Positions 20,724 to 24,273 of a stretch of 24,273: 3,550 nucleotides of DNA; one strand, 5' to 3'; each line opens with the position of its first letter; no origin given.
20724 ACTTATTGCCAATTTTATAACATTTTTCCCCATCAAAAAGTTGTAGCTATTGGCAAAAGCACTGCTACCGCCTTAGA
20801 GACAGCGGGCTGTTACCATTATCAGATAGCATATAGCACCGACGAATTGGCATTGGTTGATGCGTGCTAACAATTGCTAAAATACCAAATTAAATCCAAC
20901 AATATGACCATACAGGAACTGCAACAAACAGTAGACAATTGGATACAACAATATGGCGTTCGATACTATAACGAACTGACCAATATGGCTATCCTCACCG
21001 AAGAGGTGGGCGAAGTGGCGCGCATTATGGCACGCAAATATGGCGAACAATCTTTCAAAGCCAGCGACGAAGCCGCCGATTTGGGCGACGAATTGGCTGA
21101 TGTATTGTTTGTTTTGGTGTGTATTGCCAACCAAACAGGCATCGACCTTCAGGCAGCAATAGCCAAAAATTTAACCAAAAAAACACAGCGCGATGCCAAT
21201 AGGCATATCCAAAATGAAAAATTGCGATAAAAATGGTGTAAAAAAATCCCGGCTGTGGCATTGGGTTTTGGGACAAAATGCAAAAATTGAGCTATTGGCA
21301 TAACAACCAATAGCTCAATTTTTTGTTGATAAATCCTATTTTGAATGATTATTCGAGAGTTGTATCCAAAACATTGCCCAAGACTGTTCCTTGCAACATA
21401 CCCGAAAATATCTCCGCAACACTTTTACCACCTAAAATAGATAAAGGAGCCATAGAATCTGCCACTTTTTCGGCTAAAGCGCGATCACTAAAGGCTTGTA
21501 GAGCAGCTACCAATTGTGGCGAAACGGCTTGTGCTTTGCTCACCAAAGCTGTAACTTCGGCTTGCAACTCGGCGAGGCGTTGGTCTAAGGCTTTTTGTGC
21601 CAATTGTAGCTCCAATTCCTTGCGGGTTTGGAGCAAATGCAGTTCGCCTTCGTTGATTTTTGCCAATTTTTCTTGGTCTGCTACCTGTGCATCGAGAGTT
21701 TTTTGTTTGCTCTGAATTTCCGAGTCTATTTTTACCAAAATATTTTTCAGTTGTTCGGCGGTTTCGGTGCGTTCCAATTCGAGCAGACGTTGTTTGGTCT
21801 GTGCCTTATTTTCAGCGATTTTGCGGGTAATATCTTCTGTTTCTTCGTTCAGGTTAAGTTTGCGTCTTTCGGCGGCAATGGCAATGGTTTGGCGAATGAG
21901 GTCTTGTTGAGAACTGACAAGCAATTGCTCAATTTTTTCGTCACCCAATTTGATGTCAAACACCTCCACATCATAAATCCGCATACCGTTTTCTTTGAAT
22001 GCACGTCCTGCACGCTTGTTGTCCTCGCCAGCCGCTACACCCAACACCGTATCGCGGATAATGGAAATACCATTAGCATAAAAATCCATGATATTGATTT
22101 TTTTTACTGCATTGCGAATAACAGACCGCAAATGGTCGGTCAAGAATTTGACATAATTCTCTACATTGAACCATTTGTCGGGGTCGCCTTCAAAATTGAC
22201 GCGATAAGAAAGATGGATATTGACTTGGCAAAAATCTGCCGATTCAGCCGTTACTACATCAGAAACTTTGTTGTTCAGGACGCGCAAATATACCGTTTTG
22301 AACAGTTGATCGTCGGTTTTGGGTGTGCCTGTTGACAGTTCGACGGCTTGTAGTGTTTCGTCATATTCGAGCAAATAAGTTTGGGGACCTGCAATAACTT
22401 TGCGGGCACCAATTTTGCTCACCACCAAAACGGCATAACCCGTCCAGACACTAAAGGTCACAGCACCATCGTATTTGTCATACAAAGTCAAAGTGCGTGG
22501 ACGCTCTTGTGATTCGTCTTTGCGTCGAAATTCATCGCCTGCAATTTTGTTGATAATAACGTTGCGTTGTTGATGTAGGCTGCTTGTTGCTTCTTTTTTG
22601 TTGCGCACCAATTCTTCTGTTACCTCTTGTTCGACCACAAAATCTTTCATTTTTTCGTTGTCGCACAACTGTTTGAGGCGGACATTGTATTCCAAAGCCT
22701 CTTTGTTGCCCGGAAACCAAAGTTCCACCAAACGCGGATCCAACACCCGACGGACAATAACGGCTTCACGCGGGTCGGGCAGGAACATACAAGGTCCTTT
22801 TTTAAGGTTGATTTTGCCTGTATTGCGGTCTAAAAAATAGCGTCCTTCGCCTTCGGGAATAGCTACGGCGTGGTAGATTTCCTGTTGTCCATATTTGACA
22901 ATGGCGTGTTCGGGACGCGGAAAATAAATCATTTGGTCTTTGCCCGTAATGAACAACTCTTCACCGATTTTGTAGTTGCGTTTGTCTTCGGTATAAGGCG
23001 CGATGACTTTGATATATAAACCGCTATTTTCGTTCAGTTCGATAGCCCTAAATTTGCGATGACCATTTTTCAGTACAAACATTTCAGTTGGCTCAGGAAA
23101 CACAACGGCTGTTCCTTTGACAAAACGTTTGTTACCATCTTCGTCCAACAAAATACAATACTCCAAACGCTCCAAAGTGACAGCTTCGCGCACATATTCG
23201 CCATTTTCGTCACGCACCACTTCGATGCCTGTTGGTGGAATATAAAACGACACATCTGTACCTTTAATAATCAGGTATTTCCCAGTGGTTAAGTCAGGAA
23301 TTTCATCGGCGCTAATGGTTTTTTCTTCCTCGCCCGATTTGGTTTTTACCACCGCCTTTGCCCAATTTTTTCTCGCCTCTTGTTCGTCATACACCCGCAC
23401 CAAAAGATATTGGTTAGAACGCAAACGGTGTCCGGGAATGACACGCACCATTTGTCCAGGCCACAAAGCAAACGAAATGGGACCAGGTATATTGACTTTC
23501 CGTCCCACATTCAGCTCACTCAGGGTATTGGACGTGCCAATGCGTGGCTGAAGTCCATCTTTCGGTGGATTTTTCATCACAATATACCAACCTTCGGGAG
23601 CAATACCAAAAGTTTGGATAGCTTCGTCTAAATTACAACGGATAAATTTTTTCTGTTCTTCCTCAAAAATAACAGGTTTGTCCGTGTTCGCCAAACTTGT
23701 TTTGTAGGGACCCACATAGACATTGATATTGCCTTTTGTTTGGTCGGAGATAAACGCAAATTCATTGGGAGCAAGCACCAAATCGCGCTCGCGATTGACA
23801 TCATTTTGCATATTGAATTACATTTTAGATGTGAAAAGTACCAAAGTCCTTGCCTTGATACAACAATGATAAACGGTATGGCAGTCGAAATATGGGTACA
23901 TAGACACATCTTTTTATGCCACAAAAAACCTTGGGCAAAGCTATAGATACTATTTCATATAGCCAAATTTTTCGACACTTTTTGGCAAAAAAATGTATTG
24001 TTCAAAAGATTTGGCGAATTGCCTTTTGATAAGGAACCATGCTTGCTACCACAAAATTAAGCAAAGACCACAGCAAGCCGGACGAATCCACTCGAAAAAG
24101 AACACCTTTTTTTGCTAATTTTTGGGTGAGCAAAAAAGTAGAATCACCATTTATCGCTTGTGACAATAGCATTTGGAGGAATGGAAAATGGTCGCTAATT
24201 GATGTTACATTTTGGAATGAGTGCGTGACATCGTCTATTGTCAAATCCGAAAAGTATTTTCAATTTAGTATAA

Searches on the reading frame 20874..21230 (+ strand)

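Call 9: search_protein_families(library=pfam, proteins=[window:20874-21230:+])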
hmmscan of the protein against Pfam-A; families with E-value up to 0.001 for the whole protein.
window:20874-21230:+ (118 aa): 3 families
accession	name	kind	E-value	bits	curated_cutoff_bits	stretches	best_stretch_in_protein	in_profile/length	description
PF03819.22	MazG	-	1.1e-14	54.9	22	1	34-110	3-73/74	MazG nucleotide pyrophosphohydrolase domain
PF12643.12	MazG-like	-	6.8e-06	26.7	27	1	54-108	28-72/85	MazG-like family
PF01503.22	PRA-PH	-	3.5e-05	24.6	21.3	1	30-97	18-80/86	Phosphoribosyl-ATP pyrophosphohydrolase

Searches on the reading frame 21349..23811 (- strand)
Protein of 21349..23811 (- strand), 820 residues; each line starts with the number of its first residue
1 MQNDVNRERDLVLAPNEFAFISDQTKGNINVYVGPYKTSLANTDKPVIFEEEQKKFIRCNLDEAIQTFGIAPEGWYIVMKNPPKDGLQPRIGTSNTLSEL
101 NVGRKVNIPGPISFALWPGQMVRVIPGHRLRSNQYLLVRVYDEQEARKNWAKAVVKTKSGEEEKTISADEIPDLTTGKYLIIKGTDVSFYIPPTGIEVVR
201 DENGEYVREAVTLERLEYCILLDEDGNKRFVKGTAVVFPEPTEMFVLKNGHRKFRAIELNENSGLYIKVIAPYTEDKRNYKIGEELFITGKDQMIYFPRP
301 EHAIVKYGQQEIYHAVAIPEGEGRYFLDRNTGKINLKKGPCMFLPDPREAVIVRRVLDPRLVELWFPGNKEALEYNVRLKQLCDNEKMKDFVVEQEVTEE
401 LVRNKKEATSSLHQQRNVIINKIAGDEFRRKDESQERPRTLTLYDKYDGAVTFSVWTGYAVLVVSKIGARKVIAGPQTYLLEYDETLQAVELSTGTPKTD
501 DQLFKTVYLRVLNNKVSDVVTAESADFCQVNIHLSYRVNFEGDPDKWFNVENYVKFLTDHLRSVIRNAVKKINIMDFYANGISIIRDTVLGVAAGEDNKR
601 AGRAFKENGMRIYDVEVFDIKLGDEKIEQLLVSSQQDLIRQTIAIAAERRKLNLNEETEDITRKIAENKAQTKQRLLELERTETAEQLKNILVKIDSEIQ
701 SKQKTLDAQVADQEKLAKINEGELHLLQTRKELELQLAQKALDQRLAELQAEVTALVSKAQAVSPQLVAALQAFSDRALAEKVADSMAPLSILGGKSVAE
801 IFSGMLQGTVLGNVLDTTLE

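Call 9: search_protein_families(library=pfam, proteins=[window:21349-23811:-])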
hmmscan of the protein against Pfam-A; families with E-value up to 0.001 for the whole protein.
window:21349-23811:- (820 aa): 2 families
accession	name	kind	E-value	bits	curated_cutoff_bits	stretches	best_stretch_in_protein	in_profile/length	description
PF11978.13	MVP_shoulder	-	6.1e-31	107.3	25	1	513-624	2-118/118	Shoulder domain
PF17795.6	Vault_3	-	1.9e-06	28.3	28.8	1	469-509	21-60/62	Major Vault Protein Repeat domain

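Call 10: find_encoding_contigs(protein=window:21349-23811:-, flank=10000, max_places=6)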
Protein window:21349-23811:- (820 aa): 15 contigs read that carry it; 6 places shown.
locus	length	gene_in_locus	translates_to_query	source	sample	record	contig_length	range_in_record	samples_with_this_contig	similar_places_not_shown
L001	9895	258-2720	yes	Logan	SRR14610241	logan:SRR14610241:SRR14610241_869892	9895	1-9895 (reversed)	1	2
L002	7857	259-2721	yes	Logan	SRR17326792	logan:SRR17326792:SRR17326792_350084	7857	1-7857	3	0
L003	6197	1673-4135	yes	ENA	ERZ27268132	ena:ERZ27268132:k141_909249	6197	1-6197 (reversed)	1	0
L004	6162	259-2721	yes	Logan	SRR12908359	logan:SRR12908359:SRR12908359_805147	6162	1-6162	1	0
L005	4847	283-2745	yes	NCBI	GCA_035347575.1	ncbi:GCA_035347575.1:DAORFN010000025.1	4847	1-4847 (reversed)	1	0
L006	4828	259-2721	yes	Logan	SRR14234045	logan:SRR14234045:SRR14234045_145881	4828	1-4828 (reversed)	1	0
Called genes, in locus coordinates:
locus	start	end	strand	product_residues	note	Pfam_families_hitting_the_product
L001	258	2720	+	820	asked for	PF17795:Vault_3 (faint), PF11978:MVP_shoulder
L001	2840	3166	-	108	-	PF12643:MazG-like (faint), PF03819:MazG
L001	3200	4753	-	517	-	PF01379:Porphobil_deam, PF03900:Porphobil_deamC, PF02602:HEM4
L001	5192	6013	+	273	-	-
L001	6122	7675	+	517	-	-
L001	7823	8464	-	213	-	PF02698:DUF218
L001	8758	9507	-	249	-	PF14025:DUF4241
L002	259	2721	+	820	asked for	PF17795:Vault_3 (faint), PF11978:MVP_shoulder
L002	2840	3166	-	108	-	PF12643:MazG-like (faint), PF03819:MazG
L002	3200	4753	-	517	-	PF01379:Porphobil_deam, PF03900:Porphobil_deamC, PF02602:HEM4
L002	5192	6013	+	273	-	-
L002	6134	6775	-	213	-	PF02698:DUF218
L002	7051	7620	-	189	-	-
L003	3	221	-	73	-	?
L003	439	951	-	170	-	-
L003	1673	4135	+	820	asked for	PF17795:Vault_3 (faint), PF11978:MVP_shoulder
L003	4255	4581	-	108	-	PF12643:MazG-like (faint), PF03819:MazG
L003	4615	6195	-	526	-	?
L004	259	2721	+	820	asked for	PF17795:Vault_3 (faint), PF11978:MVP_shoulder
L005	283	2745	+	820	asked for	PF17795:Vault_3 (faint), PF11978:MVP_shoulder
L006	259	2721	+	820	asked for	PF17795:Vault_3 (faint), PF11978:MVP_shoulder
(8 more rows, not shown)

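Call 57: list_cluster_members(proteins=[window:21349-23811:-, window:6962-8449:-, window:19317-20870:+])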
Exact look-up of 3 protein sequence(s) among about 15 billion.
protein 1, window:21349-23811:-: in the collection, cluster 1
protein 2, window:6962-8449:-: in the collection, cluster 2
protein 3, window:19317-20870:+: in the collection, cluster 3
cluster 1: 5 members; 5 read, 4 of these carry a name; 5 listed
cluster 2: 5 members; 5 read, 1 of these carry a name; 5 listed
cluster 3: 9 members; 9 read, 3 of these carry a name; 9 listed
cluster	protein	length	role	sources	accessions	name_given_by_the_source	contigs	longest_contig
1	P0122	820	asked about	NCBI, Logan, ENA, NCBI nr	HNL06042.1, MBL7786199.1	MAG: hypothetical protein JNM36_09865 [Chitinophagales bacterium] | hypothetical protein [Chitinophagales bacterium]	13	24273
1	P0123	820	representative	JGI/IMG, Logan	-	major vault protein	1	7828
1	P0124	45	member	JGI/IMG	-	hypothetical protein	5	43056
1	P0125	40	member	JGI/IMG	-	hypothetical protein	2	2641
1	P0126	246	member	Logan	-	-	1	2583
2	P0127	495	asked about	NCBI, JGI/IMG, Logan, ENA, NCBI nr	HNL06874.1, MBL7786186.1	MAG: transcription termination factor Rho [Chitinophagales bacterium] | transcription termination factor Rho | transcription termination factor Rho [Chitinophagales bacterium]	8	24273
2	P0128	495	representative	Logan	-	-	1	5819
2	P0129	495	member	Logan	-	-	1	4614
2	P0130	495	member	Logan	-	-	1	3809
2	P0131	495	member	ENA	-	-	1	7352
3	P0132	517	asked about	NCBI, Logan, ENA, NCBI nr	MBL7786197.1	MAG: hydroxymethylbilane synthase [Chitinophagales bacterium] | hydroxymethylbilane synthase [Chitinophagales bacterium]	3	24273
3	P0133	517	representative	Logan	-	-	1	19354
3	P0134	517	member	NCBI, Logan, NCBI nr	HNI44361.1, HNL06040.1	MAG TPA: hydroxymethylbilane synthase [Chitinophagales bacterium] | hydroxymethylbilane synthase [Chitinophagales bacterium]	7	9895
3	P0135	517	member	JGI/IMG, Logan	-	hydroxymethylbilane synthase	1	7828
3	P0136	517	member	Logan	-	-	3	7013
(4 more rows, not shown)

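Call 64: search_protein_families(library=pfam, proteins=[L001:6122-7675:+], max_evalue=0.1)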
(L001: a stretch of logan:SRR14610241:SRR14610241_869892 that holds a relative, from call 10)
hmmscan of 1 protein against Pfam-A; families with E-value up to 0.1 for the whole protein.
L001:6122-7675:+ (517 aa): 0 families

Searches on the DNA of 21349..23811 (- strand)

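Call 65: search_rna_families(sources=[L003, L020, L021, L016], threshold=gathering)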
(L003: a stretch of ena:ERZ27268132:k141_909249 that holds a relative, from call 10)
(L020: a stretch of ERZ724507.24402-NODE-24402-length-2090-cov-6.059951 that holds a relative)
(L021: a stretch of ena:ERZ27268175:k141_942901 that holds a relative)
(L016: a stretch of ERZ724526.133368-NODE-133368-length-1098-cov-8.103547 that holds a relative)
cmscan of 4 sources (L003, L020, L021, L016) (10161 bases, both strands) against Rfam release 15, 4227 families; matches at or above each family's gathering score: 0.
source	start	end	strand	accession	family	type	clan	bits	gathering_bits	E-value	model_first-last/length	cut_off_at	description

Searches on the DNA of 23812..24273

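Call 66: search_rna_families(source=window, start=23812, end=24273, threshold=evalue, max_evalue=10)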
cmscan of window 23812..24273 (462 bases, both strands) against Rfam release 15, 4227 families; matches with E-value up to 10: 6.
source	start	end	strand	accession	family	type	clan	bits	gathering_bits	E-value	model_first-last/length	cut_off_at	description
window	24193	24272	+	RF00529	snoMe28S-Am2589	Gene; snRNA; snoRNA; CD-box;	-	20.6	37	1.3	1-109/109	no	Small nucleolar RNA Me28S-Am2589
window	24109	24144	-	RF03008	malK-II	Cis-reg;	-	20.4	52.9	0.52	1-50/50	no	malK-II RNA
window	23888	23994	-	RF01251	snR3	Gene; snRNA; snoRNA; HACA-box;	CL00040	14.9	40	4.8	1-193/193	no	Small nucleolar RNA snR3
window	23986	24116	+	RF02504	Atu_L1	Gene; sRNA;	-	14.8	60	0.46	1-174/174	no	Rhizobiales sRNA Atu_L1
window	24109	24213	-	RF02060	STnc410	Gene; sRNA;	-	14.6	50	1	1-158/158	no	Enterobacterial sRNA STnc410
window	24104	24147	+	RF02060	STnc410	Gene; sRNA;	-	10.9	50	8.7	1-158/158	no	Enterobacterial sRNA STnc410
